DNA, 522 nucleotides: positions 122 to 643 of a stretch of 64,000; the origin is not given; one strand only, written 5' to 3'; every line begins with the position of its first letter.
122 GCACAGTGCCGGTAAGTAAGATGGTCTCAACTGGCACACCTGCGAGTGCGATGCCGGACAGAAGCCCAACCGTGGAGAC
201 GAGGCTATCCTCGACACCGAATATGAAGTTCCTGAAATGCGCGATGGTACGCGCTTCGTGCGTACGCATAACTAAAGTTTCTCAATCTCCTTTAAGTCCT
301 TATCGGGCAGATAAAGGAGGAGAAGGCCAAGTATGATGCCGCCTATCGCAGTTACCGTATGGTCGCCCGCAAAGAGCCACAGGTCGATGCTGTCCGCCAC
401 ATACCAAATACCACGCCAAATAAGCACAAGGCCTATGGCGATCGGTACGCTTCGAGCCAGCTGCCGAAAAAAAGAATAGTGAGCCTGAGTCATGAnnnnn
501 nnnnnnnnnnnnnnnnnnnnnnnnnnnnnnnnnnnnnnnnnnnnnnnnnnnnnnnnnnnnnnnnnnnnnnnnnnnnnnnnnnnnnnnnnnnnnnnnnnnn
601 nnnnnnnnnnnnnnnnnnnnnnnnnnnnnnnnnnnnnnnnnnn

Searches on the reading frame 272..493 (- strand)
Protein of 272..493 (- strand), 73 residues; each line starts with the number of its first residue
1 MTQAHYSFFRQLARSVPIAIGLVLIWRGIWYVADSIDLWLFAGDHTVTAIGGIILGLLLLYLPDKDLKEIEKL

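Call 3: search_protein_families(library=pfam, proteins=[window:272-493:-], max_evalue=1)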
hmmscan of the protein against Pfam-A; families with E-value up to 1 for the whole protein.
window:272-493:- (73 aa): 3 families
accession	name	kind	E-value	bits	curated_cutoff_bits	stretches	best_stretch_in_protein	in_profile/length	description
PF15993.10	Fuseless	-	0.0034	17.3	25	1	21-59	180-215/298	Fuseless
PF20712.2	CyanoTRADDas_TM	-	0.054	14.1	24.3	1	2-66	4-64/68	Cyanobacterial TRADD-N associated 2-Transmembrane domain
PF19337.4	BAMBI_C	-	0.086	13.1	27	0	33-60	21-48/138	BMP and activin membrane-bound inhibitor homolog C-terminus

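Call 4: search_protein_families(library=ncbifam, proteins=[window:272-493:-], max_evalue=1)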
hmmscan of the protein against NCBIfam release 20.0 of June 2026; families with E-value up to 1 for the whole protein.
window:272-493:- (73 aa): 1 family
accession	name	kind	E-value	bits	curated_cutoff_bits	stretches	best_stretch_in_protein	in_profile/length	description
NF041679.1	IMP_arch_presen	equivalog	0.053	13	125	1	9-59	92-139/281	presenilin family intramembrane aspartyl protease PSH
